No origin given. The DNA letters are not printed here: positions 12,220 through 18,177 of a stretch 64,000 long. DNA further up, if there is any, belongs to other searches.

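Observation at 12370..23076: Giant (1,885-aa) secreted multicopper oxidase with a dedicated copper-delivery/electron-transfer gene set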

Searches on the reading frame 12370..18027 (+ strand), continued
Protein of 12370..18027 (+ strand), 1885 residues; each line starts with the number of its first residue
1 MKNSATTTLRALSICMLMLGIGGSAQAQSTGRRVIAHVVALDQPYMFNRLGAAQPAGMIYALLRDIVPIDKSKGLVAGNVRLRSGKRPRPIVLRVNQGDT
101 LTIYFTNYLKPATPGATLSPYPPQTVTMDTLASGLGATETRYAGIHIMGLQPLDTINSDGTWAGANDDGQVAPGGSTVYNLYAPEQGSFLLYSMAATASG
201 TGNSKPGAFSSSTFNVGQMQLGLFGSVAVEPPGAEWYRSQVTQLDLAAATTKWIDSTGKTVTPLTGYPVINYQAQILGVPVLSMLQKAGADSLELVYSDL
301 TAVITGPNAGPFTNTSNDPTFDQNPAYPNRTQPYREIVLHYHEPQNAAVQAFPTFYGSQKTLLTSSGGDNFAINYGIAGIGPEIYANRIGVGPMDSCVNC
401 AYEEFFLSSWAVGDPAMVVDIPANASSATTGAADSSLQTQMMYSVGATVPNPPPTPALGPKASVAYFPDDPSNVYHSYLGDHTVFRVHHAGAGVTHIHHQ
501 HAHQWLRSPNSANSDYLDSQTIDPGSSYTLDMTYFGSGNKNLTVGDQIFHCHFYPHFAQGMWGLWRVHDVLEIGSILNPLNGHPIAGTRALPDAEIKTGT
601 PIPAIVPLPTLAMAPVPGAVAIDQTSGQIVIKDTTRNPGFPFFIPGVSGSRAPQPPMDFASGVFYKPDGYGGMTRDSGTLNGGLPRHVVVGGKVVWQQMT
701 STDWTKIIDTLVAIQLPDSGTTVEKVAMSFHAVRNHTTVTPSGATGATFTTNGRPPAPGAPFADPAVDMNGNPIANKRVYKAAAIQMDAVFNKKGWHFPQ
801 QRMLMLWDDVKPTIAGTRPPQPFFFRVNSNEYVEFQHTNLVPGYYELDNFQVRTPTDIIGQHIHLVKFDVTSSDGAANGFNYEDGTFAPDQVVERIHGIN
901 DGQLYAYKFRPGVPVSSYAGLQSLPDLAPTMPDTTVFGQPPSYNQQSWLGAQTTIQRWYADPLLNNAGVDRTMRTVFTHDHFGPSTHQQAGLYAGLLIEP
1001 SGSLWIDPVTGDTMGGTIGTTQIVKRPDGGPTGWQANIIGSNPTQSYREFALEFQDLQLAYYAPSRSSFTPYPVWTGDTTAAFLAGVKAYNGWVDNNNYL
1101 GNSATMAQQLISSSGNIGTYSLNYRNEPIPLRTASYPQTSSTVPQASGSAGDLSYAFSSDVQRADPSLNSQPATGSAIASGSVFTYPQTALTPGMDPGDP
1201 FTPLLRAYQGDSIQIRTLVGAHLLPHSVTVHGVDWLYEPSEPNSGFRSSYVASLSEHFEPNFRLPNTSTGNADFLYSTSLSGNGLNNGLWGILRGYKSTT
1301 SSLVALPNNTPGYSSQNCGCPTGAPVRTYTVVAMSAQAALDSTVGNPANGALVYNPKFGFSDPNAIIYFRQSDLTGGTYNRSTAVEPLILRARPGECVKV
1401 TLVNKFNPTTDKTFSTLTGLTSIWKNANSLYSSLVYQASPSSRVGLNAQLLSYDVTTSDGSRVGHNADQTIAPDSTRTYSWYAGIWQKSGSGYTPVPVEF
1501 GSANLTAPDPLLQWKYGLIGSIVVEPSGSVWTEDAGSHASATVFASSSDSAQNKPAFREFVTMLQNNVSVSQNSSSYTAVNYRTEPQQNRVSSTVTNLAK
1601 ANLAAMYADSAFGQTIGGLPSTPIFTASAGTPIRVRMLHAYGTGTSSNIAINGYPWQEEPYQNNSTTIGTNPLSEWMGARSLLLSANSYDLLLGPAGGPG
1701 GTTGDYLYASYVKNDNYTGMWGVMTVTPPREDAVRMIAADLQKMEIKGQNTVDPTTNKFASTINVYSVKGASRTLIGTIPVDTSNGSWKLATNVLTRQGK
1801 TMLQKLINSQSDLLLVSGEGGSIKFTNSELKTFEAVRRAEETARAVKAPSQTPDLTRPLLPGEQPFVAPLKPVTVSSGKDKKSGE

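Call 24: find_related_loci(query=A1, collection=genome_contigs, flank=10000)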
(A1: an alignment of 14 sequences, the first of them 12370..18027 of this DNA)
Query A1 (1885 aa) in genome_contigs; peptide patterns used: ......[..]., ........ (x = any residue, [..] = any of these).
600 stretches matched a pattern (row limit reached: there are more); 583 encode a relative of the query (tblastn E <= 1e-3); the best 80 are kept; 80 distinct loci.
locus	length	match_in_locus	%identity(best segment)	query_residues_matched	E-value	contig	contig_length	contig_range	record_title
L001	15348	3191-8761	55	6-1865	0e+0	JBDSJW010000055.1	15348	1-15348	MAG: Candidatus Kapaibacterium sp. isolate cluster1_bin.331 k127_6581483, whole genome shotgun sequence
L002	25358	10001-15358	49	9-1798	0e+0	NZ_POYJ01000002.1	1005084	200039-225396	Aquimarina sediminis strain w01 contig2, whole genome shotgun sequence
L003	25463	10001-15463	48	12-1838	0e+0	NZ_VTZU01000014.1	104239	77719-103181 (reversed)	Aquimarina sp. RZ0 Scaffold12_1, whole genome shotgun sequence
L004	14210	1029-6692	46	8-1865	0e+0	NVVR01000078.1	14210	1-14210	MAG: Kordia sp. isolate NORP58 Contig_sourceCTD_12611, whole genome shotgun sequence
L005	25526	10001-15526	48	12-1884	0e+0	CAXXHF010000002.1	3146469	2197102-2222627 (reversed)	MAG: Flavobacteriaceae bacterium isolate 65c7f6c6-2e97-46b5-8994-3e36db38eb29 genome assembly, contig: contig_2, whole g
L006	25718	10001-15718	46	12-1863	0e+0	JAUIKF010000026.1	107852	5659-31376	MAG: Bacteroidia bacterium isolate Co_bin.347 NODE_1818_length_107852_cov_6.919582, whole genome shotgun sequence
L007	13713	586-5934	45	12-1857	0e+0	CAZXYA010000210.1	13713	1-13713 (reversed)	MAG TPA_asm: uncultured Saprospiraceae bacterium isolate SRP065251_co1_7 genome assembly, contig: NODE_3609_length_13713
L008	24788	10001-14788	47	1-1728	0e+0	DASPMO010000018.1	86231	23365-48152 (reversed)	MAG TPA_asm: Thermoanaerobaculia bacterium isolate SMAG_U12094 k141_377369, whole genome shotgun sequence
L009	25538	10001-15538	44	34-1810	0e+0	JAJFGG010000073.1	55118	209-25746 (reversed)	MAG: Alphaproteobacteria bacterium isolate OFTM58 OFTM58_72, whole genome shotgun sequence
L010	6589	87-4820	46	21-1728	0e+0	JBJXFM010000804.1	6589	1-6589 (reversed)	MAG: Blastocatellia bacterium isolate F1F2.bin.451 k127_4832977, whole genome shotgun sequence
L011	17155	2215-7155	45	1-1767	0e+0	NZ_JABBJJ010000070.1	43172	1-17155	Pyxidicoccus fallax strain DSM 14698 NODE_70_length_43172_cov_35.8809, whole genome shotgun sequence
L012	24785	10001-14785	46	2-1728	0e+0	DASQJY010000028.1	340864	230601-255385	MAG TPA_asm: Thermoanaerobaculia bacterium isolate SMAG_U11898 k141_5127335, whole genome shotgun sequence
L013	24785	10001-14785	46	4-1728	0e+0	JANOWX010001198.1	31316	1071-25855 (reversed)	MAG: Acidobacteriota bacterium isolate VAR_35_metabat_317 VAR_35_k141_1415903, whole genome shotgun sequence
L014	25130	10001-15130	45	34-1746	0e+0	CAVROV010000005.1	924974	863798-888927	MAG: Terriglobia bacterium isolate MFD01213.bin.1.143 genome assembly, contig: contig_6180, whole genome shotgun sequenc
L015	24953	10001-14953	45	14-1729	0e+0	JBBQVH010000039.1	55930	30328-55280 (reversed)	MAG: Blastocatellia bacterium isolate Co_metawrap_1988 Cmw_1988_k141_20841784_length_55930_cov_11.0000, whole genome sho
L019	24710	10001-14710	46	32-1728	0e+0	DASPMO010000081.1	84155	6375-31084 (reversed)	MAG TPA_asm: Thermoanaerobaculia bacterium isolate SMAG_U12094 k141_44918, whole genome shotgun sequence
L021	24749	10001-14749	45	20-1728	0e+0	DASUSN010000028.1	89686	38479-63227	MAG TPA_asm: Thermoanaerobaculia bacterium isolate SMAG_U1737 k141_12994, whole genome shotgun sequence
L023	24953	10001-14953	44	1-1728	0e+0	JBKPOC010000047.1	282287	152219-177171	MAG: Acidobacteriota bacterium isolate GS_HAYS_MAG_00024 GS_HAYS_000003014209, whole genome shotgun sequence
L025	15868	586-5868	43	32-1726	0e+0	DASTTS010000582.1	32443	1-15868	MAG TPA_asm: Pyrinomonadaceae bacterium isolate SMAG_U2312 k141_970181, whole genome shotgun sequence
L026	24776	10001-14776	45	32-1732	0e+0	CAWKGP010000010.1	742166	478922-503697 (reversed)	MAG: uncultured Acidobacteriota bacterium isolate MFD09206.bin.2.183 genome assembly, contig: contig_496, whole genome s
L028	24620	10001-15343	43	15-1726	0e+0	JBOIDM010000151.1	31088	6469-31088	MAG: Gammaproteobacteria bacterium isolate SC-S_metawrap_bin.27 k127_4082762, whole genome shotgun sequence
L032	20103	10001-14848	44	8-1728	0e+0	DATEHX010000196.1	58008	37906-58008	MAG TPA_asm: Pyrinomonadaceae bacterium isolate SMAG_U8822 k141_379653, whole genome shotgun sequence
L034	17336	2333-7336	42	17-1728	0e+0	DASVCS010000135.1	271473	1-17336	MAG TPA_asm: Longimicrobiales bacterium isolate SMAG_U2013 k141_530048, whole genome shotgun sequence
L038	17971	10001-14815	45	27-1728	0e+0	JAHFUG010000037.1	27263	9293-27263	MAG: Blastocatellia bacterium isolate nzgw74 NODE_53_length_27264_cov_8.989132, whole genome shotgun sequence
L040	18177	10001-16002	44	32-1727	0e+0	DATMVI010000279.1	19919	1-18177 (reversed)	MAG TPA_asm: Pyrinomonadaceae bacterium isolate SMAG_U13064 k141_292758, whole genome shotgun sequence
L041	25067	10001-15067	45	32-1728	0e+0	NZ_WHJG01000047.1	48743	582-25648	Massilia frigida strain CCM 8695 NODE_47_length_48743_cov_7.844228, whole genome shotgun sequence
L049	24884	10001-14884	43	2-1728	0e+0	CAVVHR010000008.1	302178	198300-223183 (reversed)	MAG: uncultured Acidobacteriota bacterium isolate MFD02840.bin.2.217 genome assembly, contig: contig_52100, whole genome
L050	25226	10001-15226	42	11-1789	0e+0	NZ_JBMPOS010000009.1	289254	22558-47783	Undibacterium sp. Di27W NODE_9_length_289254_cov_43.708986_9, whole genome shotgun sequence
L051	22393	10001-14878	44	31-1728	0e+0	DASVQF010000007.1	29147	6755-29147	MAG TPA_asm: Pyrinomonadaceae bacterium isolate SMAG_U3200 k141_56759, whole genome shotgun sequence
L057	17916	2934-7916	42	11-1728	0e+0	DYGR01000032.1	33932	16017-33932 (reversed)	MAG TPA_asm: Candidatus Methanoperedens nitroreducens isolate BE2012_43_12 Afr_mines_BE2012_643_length_33932_cov_5_40021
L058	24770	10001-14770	44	27-1728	0e+0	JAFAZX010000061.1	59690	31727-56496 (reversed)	MAG: Acidobacteriota bacterium isolate CP_BM_RX_R9_16 BM_RX_R9_k147_2935512, whole genome shotgun sequence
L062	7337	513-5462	44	21-1728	0e+0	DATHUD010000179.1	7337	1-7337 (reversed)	MAG TPA_asm: Thermoanaerobaculia bacterium isolate SMAG_U16097 k141_882317, whole genome shotgun sequence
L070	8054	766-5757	42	4-1728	0e+0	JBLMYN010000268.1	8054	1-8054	MAG: Actinomycetota bacterium isolate MAG228 PRJNA957066_bin11_renamed_267, whole genome shotgun sequence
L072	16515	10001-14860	43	32-1728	0e+0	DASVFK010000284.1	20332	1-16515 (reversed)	MAG TPA_asm: Candidatus Angelobacter sp. isolate SMAG_U2087 k141_412037, whole genome shotgun sequence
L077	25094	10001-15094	42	34-1728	0e+0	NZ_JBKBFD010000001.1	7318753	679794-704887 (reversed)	Duganella sp. CT11-25 contig_1_np1212, whole genome shotgun sequence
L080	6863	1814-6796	43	21-1728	0e+0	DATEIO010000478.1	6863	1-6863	MAG TPA_asm: Thermoanaerobaculia bacterium isolate SMAG_U8840 k141_2205908, whole genome shotgun sequence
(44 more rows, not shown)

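Call 32: find_encoding_contigs(protein=P0001, flank=10000, max_places=4)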
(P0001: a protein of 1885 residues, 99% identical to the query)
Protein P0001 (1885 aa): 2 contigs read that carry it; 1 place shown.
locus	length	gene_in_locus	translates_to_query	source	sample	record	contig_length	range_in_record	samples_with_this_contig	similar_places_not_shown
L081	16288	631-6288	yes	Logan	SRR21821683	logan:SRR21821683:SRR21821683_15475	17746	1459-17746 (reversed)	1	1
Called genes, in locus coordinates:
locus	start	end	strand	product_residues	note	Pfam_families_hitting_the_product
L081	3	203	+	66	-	?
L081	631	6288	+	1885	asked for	-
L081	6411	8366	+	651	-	PF23414:Beta-prop_EML_2 (faint), PF02239:Cytochrom_D1 (faint), PF21783:YNCE (faint), PF25174:Beta-prop_THOC3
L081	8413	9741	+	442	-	PF00578:AhpC-TSA, PF02630:SCO1-SenC, PF08534:Redoxin (faint), PF02630:SCO1-SenC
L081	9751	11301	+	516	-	PF00034:Cytochrom_C, PF13458:Peripla_BP_6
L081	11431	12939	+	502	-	PF01487:DHquinase_I, PF08501:Shikimate_dh_N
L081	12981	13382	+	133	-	-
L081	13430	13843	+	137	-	-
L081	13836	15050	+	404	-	PF02771:Acyl-CoA_dh_N, PF02770:Acyl-CoA_dh_M (weak), PF00441:Acyl-CoA_dh_1, PF08028:Acyl-CoA_dh_2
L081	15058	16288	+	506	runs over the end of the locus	PF01451:LMWPc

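Call 38: find_encoding_contigs(protein=window:12370-18027:+, flank=1000, max_places=3)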
Protein window:12370-18027:+ (1885 aa): no gene with exactly this product is on record in the collection.

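Call 47: search_protein_families(library=ncbifam, proteins=[L028:9914-15478:+, L041:9914-15427:+, L050:9974-15436:+, L077:9878-15466:+, L002:9971-15559:+], max_evalue=1e-10)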
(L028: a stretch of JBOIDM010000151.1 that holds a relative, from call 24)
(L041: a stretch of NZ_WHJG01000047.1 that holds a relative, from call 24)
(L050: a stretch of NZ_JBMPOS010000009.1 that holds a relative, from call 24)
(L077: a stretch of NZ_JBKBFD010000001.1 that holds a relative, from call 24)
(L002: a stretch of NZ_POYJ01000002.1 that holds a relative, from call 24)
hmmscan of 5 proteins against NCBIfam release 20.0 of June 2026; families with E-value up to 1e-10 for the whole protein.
L028:9914-15478:+ (1854 aa): 1 family
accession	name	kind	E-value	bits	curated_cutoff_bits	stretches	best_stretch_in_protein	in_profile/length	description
NF041487.1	copper_ox_MnxG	equivalog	1.9e-300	999.9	3100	4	498-1144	404-1091/1894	manganese-oxidizing multicopper oxidase MnxG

L041:9914-15427:+ (1837 aa): 1 family
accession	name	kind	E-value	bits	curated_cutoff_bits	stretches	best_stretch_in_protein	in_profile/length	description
NF041487.1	copper_ox_MnxG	equivalog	0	1200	3100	3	28-578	1-587/1894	manganese-oxidizing multicopper oxidase MnxG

L050:9974-15436:+ (1820 aa): 1 family
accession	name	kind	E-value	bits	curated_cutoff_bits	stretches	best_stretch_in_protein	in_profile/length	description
NF041487.1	copper_ox_MnxG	equivalog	0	1108.1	3100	3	34-552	1-587/1894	manganese-oxidizing multicopper oxidase MnxG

L077:9878-15466:+ (1862 aa): 1 family
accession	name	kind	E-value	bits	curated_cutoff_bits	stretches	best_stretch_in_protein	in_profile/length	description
NF041487.1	copper_ox_MnxG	equivalog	0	1090.5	3100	4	38-596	1-591/1894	manganese-oxidizing multicopper oxidase MnxG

L002:9971-15559:+ (1862 aa): 1 family
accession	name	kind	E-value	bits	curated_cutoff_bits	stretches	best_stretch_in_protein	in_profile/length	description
NF041487.1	copper_ox_MnxG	equivalog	0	1097.1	3100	4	36-636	6-587/1894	manganese-oxidizing multicopper oxidase MnxG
